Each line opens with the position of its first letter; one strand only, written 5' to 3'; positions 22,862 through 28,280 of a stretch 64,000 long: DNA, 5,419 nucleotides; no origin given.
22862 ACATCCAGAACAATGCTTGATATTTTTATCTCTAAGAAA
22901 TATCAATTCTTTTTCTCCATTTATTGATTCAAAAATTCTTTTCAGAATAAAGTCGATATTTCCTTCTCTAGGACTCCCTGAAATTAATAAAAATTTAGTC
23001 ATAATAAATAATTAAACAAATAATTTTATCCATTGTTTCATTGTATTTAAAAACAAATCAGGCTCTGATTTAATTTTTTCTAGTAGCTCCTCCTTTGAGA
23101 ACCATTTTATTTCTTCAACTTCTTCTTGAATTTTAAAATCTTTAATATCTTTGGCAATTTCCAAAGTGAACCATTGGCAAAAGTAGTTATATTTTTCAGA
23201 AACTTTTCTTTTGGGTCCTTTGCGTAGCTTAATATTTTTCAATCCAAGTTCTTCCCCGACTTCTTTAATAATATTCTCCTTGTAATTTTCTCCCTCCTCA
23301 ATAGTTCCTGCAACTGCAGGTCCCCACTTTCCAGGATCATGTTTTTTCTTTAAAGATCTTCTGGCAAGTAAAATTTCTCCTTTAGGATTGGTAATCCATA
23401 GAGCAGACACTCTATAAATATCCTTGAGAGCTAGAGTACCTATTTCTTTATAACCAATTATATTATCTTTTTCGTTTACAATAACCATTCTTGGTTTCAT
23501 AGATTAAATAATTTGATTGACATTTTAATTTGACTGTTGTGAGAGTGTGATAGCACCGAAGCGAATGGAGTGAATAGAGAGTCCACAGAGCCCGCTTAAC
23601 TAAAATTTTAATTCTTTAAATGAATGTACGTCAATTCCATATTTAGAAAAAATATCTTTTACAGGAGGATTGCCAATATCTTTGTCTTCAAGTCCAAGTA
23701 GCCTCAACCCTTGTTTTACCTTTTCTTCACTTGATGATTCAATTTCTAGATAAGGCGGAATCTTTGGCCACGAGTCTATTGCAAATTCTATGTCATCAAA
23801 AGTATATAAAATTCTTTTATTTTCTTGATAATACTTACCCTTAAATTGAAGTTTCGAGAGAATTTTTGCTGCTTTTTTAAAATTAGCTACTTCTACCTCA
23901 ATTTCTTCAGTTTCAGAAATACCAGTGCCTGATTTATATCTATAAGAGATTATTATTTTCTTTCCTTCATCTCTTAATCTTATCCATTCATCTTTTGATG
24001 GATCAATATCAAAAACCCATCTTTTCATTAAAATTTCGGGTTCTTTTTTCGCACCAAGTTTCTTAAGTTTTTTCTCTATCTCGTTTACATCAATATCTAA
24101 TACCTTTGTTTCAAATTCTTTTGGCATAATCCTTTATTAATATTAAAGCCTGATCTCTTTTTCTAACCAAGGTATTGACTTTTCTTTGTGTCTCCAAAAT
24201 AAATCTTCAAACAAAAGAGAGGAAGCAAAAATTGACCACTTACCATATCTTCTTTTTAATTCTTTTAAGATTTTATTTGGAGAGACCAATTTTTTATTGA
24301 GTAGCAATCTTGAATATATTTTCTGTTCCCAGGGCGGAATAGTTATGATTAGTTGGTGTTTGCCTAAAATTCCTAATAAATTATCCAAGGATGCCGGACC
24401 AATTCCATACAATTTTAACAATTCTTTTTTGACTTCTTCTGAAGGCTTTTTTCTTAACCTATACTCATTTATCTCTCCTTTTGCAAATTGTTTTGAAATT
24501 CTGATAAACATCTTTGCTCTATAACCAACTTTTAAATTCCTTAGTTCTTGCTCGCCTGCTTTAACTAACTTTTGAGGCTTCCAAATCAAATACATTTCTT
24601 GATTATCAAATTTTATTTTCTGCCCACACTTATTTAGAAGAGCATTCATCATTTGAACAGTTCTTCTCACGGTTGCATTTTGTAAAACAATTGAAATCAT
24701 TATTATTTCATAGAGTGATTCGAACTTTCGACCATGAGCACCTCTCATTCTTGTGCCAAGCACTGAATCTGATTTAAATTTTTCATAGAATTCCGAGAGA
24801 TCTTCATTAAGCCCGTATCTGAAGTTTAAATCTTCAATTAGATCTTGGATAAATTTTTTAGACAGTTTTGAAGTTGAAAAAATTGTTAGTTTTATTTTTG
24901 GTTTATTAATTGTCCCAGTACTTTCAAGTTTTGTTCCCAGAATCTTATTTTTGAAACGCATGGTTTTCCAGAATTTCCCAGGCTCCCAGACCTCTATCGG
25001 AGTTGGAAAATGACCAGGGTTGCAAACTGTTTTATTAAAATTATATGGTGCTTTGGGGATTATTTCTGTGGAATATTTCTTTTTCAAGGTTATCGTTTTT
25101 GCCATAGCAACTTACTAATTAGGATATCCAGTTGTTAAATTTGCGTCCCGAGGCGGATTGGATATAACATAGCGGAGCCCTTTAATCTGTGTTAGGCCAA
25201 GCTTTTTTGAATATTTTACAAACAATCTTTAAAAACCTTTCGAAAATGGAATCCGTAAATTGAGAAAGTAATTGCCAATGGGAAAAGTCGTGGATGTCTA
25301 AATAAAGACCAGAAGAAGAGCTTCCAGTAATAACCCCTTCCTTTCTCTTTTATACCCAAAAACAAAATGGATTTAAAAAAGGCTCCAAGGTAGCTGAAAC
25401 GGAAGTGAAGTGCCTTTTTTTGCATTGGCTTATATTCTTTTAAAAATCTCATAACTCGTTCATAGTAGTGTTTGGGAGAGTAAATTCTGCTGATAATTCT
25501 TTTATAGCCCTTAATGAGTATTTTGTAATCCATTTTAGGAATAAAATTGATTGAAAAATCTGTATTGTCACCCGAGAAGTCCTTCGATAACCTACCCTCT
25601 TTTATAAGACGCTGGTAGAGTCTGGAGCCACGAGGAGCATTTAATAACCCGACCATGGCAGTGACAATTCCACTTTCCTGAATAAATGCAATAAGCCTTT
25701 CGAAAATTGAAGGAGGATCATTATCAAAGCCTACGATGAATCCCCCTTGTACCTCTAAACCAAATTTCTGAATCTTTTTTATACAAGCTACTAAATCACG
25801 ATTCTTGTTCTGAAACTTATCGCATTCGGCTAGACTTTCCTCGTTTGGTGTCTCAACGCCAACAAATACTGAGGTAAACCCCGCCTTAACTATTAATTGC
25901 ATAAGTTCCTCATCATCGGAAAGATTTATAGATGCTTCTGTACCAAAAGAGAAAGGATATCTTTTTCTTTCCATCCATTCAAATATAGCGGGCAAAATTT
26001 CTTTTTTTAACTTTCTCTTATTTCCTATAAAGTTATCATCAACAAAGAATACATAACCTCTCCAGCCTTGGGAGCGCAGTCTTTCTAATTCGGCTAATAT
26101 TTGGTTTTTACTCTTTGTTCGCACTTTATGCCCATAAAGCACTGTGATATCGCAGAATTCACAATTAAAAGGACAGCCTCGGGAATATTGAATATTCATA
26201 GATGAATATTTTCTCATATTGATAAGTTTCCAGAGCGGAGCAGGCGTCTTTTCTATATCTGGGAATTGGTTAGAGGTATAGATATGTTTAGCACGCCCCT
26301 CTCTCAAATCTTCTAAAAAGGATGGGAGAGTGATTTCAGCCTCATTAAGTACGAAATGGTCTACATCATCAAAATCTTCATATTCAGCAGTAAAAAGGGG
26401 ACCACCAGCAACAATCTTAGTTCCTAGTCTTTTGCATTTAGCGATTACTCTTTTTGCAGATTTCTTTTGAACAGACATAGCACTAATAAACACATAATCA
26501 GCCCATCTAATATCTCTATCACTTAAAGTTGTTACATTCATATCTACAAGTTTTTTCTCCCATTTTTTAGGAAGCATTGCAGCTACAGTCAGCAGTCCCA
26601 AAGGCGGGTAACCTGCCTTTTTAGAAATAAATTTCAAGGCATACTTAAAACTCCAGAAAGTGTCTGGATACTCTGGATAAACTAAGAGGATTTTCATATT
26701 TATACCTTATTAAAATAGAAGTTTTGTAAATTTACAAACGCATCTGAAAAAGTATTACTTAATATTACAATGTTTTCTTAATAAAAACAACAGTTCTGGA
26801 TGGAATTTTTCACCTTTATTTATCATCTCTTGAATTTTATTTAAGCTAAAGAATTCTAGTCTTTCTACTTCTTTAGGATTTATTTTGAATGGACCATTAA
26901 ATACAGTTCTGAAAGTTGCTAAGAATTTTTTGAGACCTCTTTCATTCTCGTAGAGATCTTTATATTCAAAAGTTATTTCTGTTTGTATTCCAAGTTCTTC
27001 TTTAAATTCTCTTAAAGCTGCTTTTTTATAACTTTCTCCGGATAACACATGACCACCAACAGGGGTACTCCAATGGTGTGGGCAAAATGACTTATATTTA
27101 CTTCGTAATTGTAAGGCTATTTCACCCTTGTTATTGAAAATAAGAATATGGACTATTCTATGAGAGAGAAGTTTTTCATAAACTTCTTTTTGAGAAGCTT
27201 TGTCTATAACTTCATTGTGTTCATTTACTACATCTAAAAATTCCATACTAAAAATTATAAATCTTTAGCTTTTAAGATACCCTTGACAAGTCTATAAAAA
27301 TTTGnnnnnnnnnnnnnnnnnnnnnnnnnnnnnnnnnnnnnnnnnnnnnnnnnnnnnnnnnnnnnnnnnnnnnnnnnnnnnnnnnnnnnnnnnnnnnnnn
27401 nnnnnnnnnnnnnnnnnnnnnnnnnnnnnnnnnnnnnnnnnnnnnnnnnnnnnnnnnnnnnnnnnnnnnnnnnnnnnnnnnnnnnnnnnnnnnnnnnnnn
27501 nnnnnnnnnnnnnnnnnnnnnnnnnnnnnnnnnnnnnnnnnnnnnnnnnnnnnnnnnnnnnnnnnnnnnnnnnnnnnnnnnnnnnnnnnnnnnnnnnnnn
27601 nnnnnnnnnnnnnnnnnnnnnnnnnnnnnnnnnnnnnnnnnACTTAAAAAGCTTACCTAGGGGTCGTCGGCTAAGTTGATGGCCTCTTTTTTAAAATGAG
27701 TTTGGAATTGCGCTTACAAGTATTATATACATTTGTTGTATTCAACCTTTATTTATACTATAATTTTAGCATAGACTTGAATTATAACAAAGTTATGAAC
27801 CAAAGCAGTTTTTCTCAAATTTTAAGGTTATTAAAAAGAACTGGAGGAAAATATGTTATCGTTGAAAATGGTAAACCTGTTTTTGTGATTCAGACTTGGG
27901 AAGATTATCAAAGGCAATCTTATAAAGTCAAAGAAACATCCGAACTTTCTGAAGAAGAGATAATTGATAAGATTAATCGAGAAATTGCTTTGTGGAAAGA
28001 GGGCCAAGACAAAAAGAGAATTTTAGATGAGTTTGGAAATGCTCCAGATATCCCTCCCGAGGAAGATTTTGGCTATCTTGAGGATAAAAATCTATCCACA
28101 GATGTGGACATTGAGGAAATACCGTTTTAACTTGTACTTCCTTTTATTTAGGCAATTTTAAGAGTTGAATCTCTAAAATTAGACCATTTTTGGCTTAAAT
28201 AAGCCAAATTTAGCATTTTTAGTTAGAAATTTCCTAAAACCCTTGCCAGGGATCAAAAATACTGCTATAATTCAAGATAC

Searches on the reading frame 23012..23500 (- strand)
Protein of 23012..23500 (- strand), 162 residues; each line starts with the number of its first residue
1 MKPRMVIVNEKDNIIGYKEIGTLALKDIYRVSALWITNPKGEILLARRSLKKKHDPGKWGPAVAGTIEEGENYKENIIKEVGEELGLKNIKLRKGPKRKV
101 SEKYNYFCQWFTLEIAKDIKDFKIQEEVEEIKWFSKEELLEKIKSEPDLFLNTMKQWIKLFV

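Call 95: search_protein_families(library=pfam, proteins=[window:23012-23500:-], max_evalue=0.01)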
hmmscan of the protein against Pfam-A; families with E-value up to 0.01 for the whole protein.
window:23012-23500:- (162 aa): 2 families
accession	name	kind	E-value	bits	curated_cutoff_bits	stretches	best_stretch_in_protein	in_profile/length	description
PF00293.34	NUDIX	-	2.2e-18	67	21.1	1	30-145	5-125/134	NUDIX domain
PF14815.12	NUDIX_4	-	0.004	17.4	35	1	33-141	2-99/113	NUDIX domain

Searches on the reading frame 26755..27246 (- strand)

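Call 95: search_protein_families(library=pfam, proteins=[window:26755-27246:-], max_evalue=0.01)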
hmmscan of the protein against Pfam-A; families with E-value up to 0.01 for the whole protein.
window:26755-27246:- (163 aa): 1 family
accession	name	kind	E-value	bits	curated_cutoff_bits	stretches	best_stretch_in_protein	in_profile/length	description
PF00293.34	NUDIX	-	1.1e-18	68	21.1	1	29-152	3-130/134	NUDIX domain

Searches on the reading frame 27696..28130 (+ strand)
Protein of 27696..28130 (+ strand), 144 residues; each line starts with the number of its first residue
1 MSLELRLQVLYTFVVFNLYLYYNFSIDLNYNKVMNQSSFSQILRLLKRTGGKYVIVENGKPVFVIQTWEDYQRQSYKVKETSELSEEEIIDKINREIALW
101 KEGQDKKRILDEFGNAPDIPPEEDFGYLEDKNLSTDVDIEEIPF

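Call 95: search_protein_families(library=pfam, proteins=[window:27696-28130:+], max_evalue=0.01)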
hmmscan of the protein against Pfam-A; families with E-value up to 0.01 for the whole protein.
window:27696-28130:+ (144 aa): 1 family
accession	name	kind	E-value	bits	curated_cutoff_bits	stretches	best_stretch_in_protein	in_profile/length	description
PF02604.26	PhdYeFM_antitox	-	0.00045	20.4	29.8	1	38-76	12-50/74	Antitoxin Phd_YefM, type II toxin-antitoxin system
